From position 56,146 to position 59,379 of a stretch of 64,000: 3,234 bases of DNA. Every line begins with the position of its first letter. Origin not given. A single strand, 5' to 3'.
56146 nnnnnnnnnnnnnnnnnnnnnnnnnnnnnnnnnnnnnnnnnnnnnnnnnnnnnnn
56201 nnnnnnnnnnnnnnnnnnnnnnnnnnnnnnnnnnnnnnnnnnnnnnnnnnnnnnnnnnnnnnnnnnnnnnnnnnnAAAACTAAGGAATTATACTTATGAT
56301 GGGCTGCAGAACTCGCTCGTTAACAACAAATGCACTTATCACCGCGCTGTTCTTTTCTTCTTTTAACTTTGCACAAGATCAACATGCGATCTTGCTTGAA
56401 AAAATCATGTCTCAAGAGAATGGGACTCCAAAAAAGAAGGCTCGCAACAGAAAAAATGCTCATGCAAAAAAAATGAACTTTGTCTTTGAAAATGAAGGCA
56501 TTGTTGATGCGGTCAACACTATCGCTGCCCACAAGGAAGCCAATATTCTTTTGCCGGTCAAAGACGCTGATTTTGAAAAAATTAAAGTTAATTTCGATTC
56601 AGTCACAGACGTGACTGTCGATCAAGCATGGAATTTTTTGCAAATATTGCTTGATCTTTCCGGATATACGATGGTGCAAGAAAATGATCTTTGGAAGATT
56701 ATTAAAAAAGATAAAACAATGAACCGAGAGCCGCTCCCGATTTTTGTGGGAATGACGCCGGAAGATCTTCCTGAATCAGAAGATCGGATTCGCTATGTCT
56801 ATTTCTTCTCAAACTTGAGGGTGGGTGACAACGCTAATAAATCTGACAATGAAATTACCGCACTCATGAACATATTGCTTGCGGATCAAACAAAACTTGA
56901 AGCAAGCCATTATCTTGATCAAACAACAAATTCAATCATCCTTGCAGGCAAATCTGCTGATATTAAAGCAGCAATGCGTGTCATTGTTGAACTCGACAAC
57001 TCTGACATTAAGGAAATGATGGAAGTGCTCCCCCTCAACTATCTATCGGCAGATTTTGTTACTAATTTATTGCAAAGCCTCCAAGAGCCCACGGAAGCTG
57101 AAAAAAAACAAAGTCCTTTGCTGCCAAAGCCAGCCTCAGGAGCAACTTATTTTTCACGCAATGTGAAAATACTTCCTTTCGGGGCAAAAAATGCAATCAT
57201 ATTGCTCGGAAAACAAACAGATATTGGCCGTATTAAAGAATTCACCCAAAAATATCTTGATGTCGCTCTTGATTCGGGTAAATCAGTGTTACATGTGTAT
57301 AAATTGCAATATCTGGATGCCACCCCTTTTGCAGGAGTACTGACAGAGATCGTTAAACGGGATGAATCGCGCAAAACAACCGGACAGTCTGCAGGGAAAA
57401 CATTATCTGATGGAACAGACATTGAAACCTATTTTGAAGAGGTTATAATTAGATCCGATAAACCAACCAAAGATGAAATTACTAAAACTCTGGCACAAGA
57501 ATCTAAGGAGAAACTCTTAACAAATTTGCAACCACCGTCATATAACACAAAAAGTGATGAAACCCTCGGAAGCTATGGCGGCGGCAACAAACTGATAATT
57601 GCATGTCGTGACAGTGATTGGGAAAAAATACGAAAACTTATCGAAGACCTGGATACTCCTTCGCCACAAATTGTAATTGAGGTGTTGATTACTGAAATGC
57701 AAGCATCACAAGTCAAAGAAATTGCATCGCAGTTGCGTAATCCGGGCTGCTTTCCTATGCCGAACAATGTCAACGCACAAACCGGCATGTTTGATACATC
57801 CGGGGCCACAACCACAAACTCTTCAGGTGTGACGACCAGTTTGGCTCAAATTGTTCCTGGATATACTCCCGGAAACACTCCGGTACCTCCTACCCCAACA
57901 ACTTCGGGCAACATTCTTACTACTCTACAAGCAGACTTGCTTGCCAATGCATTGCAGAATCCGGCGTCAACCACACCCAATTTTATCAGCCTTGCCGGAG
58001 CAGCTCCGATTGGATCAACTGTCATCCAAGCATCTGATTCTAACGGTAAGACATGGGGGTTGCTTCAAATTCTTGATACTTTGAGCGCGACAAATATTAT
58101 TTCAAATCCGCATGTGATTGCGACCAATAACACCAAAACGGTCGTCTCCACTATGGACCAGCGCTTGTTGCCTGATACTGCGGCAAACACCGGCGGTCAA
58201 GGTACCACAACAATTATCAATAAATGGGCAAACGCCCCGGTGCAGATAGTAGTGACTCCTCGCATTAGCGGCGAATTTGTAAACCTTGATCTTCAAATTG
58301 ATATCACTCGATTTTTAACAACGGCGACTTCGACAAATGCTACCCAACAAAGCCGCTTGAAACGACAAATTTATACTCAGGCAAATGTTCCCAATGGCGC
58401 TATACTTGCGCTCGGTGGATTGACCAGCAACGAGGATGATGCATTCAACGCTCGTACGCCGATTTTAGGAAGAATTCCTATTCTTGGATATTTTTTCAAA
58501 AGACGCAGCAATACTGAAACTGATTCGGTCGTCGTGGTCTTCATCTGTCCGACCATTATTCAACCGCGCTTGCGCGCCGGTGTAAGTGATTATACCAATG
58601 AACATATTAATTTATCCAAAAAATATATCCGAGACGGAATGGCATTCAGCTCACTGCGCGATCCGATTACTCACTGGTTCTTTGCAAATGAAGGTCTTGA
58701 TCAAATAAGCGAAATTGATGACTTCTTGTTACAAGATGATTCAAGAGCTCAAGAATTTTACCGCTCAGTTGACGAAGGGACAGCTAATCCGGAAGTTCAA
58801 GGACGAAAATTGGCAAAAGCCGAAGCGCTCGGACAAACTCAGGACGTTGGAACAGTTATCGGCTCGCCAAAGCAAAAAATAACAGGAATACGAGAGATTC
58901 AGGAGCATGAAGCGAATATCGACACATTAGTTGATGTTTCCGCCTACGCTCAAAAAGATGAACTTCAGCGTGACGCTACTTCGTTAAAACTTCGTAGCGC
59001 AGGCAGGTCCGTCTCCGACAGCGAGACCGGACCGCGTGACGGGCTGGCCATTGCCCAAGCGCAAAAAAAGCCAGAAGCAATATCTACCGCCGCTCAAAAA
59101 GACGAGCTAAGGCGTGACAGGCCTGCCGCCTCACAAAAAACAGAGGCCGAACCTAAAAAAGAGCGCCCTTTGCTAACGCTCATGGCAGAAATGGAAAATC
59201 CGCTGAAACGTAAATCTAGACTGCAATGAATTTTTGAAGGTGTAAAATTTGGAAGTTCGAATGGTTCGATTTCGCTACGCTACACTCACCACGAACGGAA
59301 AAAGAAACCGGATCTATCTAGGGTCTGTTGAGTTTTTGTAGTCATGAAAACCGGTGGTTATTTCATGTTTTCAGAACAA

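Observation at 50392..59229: Secretion/pilus operon with two tandem secretins around a GspL/GspM-like pair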

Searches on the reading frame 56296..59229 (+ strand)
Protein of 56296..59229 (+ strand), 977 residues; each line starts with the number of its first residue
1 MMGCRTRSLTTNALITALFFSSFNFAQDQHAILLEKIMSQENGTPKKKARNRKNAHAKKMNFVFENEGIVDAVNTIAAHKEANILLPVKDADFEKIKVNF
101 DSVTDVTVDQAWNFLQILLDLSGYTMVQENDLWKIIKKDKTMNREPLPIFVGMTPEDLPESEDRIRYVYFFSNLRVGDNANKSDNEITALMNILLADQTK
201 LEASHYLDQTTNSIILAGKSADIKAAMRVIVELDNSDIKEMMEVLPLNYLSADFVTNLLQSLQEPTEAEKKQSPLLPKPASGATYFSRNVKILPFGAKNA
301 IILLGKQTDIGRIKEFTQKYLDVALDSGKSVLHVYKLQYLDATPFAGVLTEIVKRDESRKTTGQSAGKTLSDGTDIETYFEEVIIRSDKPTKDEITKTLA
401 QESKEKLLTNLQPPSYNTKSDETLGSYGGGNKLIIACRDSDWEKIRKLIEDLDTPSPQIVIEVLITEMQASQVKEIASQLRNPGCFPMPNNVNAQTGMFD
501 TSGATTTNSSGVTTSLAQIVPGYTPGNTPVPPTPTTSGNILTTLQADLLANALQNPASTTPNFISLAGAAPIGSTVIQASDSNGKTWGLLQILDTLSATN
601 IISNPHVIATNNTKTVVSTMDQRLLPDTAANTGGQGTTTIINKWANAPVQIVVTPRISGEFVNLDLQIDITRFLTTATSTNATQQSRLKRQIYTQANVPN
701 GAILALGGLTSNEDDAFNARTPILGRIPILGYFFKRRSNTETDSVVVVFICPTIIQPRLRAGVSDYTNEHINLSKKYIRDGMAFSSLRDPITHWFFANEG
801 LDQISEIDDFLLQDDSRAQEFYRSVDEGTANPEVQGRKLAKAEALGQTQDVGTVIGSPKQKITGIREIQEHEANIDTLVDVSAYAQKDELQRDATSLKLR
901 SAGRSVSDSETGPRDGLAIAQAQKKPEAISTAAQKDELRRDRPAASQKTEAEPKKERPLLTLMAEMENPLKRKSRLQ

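Call 3: search_protein_families(library=pfam, proteins=[window:56296-59229:+], max_evalue=0.01)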
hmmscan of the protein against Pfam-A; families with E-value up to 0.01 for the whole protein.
window:56296-59229:+ (977 aa): 3 families
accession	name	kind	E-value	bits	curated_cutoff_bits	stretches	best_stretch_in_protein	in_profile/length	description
PF00263.26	Secretin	-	4.1e-30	105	27.5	1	594-756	3-169/169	Bacterial type II and III secretion system protein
PF03958.22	Secretin_N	-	3.4e-11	43.6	28.2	1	333-458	2-69/69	Bacterial type II/III secretion system short domain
PF21305.2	type_II_gspD_N0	-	0.0003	21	27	1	64-135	3-71/71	GspD-like, N0 domain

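Call 4: search_protein_families(library=ncbifam, proteins=[window:56296-59229:+], max_evalue=0.01)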
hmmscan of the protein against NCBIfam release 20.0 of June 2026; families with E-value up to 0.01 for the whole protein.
window:56296-59229:+ (977 aa): 9 families
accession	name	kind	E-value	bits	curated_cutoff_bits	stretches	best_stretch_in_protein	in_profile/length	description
TIGR02517.1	type_II_gspD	equivalog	1.5e-63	215.2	351.35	1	64-756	3-591/600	type II secretion system secretin GspD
TIGR02515.1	IV_pilus_PilQ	subfamily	8.4e-26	90.9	284.35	1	430-756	143-428/428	type IV pilus secretin PilQ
TIGR02516.1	type_III_yscC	equivalog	3.7e-18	65.3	238.45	1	425-756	202-462/463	type III secretion system outer membrane ring subunit SctC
TIGR02519.1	pilus_MshL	equivalog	1.5e-16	60.2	250.2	1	579-755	101-290/290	pilus (MSHA type) biogenesis protein MshL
NF010083.0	PRK13568.1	equivalog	8.8e-13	47.8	554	1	590-756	256-418/419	DNA uptake porin HofQ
NF042912.1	Amuc_1098_fam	equivalog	1.5e-11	43.2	750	1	689-757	730-798/805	Amuc_1098 family type IV pilus outer membrane protein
NF011873.0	PRK15346.1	equivalog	2.7e-11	42.8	524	1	590-750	333-488/499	EscC/YscC/HrcC family type III secretion system outer membrane ring protein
NF007851.2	PRK10560.1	exception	6.2e-10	38.4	598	1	631-756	286-410/412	DNA uptake porin HofQ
NF011407.0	PRK14833.1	equivalog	0.0012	18.6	325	1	177-269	59-152/233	di-trans,poly-cis-decaprenylcistransferase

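Call 7: find_encoding_contigs(protein=window:56296-59229:+, flank=10000, max_places=6)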
Protein window:56296-59229:+ (977 aa): 1 contig read that carries it; 1 place shown.
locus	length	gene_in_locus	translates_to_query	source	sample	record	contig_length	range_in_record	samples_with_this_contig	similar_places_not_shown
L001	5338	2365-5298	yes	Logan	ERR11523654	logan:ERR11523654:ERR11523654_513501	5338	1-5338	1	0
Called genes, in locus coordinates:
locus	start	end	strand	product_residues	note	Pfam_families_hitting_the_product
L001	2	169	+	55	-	?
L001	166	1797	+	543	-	PF11104:PilM_2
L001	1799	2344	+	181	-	-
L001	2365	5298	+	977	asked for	PF03958:Secretin_N (faint), PF00263:Secretin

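Call 25: find_homologous_proteins(query=window:56296-59229:+, max_evalue=1e-10)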
Query window:56296-59229:+ (977 aa): 175 proteins with E <= 1e-10 among 8000 candidates; the best 120 are listed.
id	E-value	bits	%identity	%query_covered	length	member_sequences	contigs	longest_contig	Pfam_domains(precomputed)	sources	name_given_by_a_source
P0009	0.0e+0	2158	100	100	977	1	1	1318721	PF03958.23,PF00263.27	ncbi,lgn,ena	-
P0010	6.0e-191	655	43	84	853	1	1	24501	PF21305.3,PF03958.23,PF00263.27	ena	-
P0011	8.1e-191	655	44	81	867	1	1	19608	PF03958.23,PF00263.27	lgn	-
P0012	3.8e-186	639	44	82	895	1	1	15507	PF21305.3,PF03958.23,PF00263.27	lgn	-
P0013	6.6e-184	632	43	81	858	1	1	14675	PF21305.3,PF03958.23,PF00263.27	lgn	-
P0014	6.8e-184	632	43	79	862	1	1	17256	PF21305.3,PF03958.23,PF00263.27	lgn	-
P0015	1.6e-183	630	44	79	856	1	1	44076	PF21305.3,PF03958.23,PF00263.27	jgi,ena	-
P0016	2.0e-181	624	42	84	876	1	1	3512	PF03958.23,PF00263.27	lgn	-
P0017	3.4e-181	623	42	88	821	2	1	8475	PF21305.3,PF03958.23,PF00263.27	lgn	-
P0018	9.5e-176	605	40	81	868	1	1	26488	PF21305.3,PF03958.23,PF00263.27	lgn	-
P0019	5.9e-143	496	38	81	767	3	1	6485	PF21305.3,PF03958.23,PF00263.27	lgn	-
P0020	6.4e-143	496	37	81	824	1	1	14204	PF21305.3,PF03958.23,PF00263.27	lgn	-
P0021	1.7e-142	495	37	79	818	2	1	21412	PF21305.3,PF03958.23,PF00263.27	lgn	-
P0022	4.2e-141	490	37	80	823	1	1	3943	PF21305.3,PF03958.23,PF00263.27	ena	-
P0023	1.2e-140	489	38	77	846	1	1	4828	PF21305.3,PF03958.23,PF00263.27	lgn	-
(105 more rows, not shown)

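Call 28: search_solved_structures(query=window:56296-59229:+, max_evalue=0.00001, show_alignments=0)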
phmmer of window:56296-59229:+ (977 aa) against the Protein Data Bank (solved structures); distinct sequences matched with E-value up to 0.00001: 17.
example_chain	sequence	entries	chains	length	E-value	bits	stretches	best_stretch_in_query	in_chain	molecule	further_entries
5wq9_A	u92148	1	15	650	5.1e-20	74.5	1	547-764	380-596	Type II secretion system protein D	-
5wq8_A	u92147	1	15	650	7.4e-20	74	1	547-764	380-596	Type II secretion system protein D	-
6i1y_A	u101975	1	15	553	1.3e-17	66.6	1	581-772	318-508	General secretion pathway protein GspD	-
5zdh_A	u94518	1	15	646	1.6e-16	63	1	584-780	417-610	Type II secretion system protein D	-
6i1x_A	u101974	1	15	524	6.1e-16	61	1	586-765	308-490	Type II secretion system protein D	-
9k8v_A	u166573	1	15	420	3.4e-14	55.3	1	547-764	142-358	General secretion pathway protein D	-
6hcg_A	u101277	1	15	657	5.2e-14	54.6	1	569-769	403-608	Type II secretion system protein D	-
5wln_G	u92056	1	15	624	1.5e-13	53.1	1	588-758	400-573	Type II secretion system protein D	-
4av2_A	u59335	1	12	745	8.6e-13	50.6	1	577-755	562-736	TYPE IV PILUS BIOGENESIS AND COMPETENCE PROTEIN PILQ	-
9sh1_A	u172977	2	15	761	2.1e-12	49.3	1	577-755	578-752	Type IV pilus biogenesis and competence protein PilQ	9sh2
5wq7_A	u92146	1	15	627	6e-12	47.8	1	583-756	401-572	Putative type II secretion system protein D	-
5w68_A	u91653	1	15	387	1.2e-11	46.8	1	584-781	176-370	Putative type II secretion protein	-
7ofh_A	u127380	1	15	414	1.8e-10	43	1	666-756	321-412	Virion export protein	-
3jc8_Qa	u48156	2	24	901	2.6e-09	39.1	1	600-756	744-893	PilQ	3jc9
6w6m_A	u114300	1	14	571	7.3e-09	37.6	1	587-755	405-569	Type IV pilus secretin PilQ family protein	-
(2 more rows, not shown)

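Call 43: predict_structure(alignment_id=A2)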
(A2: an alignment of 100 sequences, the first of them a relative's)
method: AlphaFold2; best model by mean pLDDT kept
length: 977 residues; sequences in the alignment: 100
mean_pLDDT: 69.4   pTM: 0.51
mean pLDDT of the five models: 69.4, 68.8, 67.8, 65.8, 65.7
residues with pLDDT >= 90: 274; 70-90: 254; 50-70: 190; < 50: 259
segments of 3 or more residues with pLDDT < 50: 1-9, 20-27, 41-54, 364-368, 370-375, 413-418, 420-424, 498-525, 527-575, 596-598, 845-953, 972-977
pLDDT, mean of each block of 10 residues (from residue 1): 42 52 49 66 41 63 94 95 94 94 90 93 92 91 89 94 93 91 85 74 82 94 92 83 92 92 80 59 79 91 93 93 77 90 94 77 49 54 89 79 67 47 58 91 93 91 85 72 57 50 40 38 44 40 40 42 38 49 57 50 80 92 78 61 89 95 95 68 74 94 85 77 79 80 85 84 77 82 58 53 82 79 64 51 45 35 42 41 35 35 34 33 35 33 35 53 63 43
secondary structure, 60 per line:
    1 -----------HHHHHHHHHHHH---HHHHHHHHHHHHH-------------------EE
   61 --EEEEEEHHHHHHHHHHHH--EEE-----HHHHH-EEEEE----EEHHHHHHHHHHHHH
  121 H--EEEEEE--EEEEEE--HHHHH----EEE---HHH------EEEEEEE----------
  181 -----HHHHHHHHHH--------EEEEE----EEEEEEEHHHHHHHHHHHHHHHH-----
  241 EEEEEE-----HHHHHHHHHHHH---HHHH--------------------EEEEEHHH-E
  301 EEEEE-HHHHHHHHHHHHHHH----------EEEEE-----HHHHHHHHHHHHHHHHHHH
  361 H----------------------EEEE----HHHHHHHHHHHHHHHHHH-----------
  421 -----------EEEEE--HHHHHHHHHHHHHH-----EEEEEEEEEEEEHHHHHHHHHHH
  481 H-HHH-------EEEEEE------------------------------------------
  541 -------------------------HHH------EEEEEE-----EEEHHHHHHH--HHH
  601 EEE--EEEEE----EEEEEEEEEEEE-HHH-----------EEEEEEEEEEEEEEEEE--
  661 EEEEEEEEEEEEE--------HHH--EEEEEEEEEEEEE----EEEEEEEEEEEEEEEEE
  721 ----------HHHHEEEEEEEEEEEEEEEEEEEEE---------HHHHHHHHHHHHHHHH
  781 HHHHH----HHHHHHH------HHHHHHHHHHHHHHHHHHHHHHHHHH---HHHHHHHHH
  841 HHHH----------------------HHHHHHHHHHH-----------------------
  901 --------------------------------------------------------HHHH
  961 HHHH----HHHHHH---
elements in order (helices of 4 or more, strands of 3 or more residues): H12-23 H27-39 E63-68 H69-80 E83-85 H91-95 E97-101 H108-121 E124-129 E132-137 H140-144 E149-151 E164-170 H186-195 E204-208 E213-219 H220-235 E241-246 H252-263 H267-270 E291-295 E300-305 H307-321 E332-336 H342-361 E384-387 H392-409 E432-436 H439-452 E458-469 H470-481 E493-498 E575-580 E586-588 H589-595 E601-603 E606-610 E615-626 E642-658 E661-673 E687-699 E704-720 H731-734 E735-755 H765-785 H790-796 H803-828 H832-844 H867-877 H957-964 H969-974

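Call 49: fold_search(model_id=the predicted structure, library=pdb)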
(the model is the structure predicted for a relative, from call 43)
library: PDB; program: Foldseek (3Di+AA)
matches with E <= 10: 480; with E <= 0.001: 54
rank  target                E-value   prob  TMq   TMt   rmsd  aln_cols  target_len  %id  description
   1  6hcg_A                5.1e-27  1.00  0.22  0.32  34.7       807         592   15  Klebsiella pneumoniae type II secretion system outer membrane complex. PulD, PulS and PulC HR domain. (released 2019-11-27)
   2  6i1x_A                2.5e-19  1.00  0.23  0.40  20.6       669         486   16  Aeromonas hydrophila ExeD (released 2019-04-10)
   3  7ah9_5N               3.5e-19  1.00  0.13  0.24  33.8       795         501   11  Substrate-engaged type 3 secretion system needle complex from Salmonella enterica typhimurium - SpaR state 1 (released 2021-03-17)
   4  5zdh_A                4.6e-19  1.00  0.22  0.37  20.8       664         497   15  CryoEM structure of ETEC Pilotin-Secretin AspS-GspD complex (released 2018-04-18)
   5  6i1y_A                6.4e-19  1.00  0.21  0.36  20.2       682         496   18  Vibrio vulnificus EpsD (released 2019-04-10)
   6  5wq8_A                7.5e-19  1.00  0.19  0.35  22.8       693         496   16  CryoEM structure of type II secretion system secretin GspD in Vibrio cholerae (released 2016-12-28)
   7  5wq9_A                1.2e-18  1.00  0.20  0.37  23.0       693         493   15  CryoEM structure of type II secretion system secretin GspD G453A mutant in Vibrio cholerae (released 2016-12-28)
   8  5wq7_A                1.4e-18  1.00  0.20  0.38  22.8       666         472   15  CryoEM structure of type II secretion system secretin GspD in E.coli K12 (released 2016-12-28)
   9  7ah9_5O               2.0e-18  1.00  0.15  0.28  34.3       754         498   11  Substrate-engaged type 3 secretion system needle complex from Salmonella enterica typhimurium - SpaR state 1 (released 2021-03-17)
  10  6q14_A                2.6e-18  1.00  0.15  0.27  30.7       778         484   11  Structure of the Salmonella SPI-1 injectisome NC-base (released 2019-10-23)
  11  7ah9_5G               3.2e-18  1.00  0.15  0.28  33.0       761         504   12  Substrate-engaged type 3 secretion system needle complex from Salmonella enterica typhimurium - SpaR state 1 (released 2021-03-17)
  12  7ah9_5D               3.4e-18  1.00  0.14  0.26  33.1       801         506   11  Substrate-engaged type 3 secretion system needle complex from Salmonella enterica typhimurium - SpaR state 1 (released 2021-03-17)
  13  7ah9_5J               3.6e-18  1.00  0.13  0.23  33.1       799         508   11  Substrate-engaged type 3 secretion system needle complex from Salmonella enterica typhimurium - SpaR state 1 (released 2021-03-17)
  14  6q14_B                4.5e-18  1.00  0.15  0.27  30.7       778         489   11  Structure of the Salmonella SPI-1 injectisome NC-base (released 2019-10-23)
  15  7ah9_5C               1.1e-17  1.00  0.16  0.29  32.7       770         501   12  Substrate-engaged type 3 secretion system needle complex from Salmonella enterica typhimurium - SpaR state 1 (released 2021-03-17)
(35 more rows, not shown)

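Call 73: search_solved_structures(query=A2, max_evalue=0.00001, show_alignments=0)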
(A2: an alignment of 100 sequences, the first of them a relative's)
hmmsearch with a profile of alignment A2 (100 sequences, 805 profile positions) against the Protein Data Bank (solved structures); distinct sequences matched with E-value up to 0.00001: 27.
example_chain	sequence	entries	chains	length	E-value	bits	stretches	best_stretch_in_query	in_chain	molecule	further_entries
5wq8_A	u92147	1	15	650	1.1e-58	202.2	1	44-699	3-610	Type II secretion system protein D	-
5wq9_A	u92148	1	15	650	1.9e-58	201.3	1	44-699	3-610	Type II secretion system protein D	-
5zdh_A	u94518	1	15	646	9.3e-58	199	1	41-702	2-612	Type II secretion system protein D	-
6i1y_A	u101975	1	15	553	1.7e-54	188.3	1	165-703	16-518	General secretion pathway protein GspD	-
5wq7_A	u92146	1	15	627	1.1e-52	182.3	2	514-678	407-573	Putative type II secretion system protein D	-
6hcg_A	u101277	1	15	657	1e-49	172.5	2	377-698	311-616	Type II secretion system protein D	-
6i1x_A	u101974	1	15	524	2e-49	171.5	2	513-685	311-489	Type II secretion system protein D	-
5wln_G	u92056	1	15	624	8.9e-46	159.4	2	515-677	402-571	Type II secretion system protein D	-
9k8v_A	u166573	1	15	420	6.3e-43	150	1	368-712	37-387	General secretion pathway protein D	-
5w68_A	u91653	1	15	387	5.5e-38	133.6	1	376-702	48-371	Putative type II secretion protein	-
9sh1_A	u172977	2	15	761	4e-35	124.2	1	519-676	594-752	Type IV pilus biogenesis and competence protein PilQ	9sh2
4av2_A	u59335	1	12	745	6.4e-35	123.5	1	519-676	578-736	TYPE IV PILUS BIOGENESIS AND COMPETENCE PROTEIN PILQ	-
6w6m_A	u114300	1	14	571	1.5e-28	102.4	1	464-676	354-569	Type IV pilus secretin PilQ family protein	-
7ofh_A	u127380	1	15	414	6.1e-28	100.4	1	516-677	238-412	Virion export protein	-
3jc8_Qa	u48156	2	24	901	1.5e-27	99.2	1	523-678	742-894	PilQ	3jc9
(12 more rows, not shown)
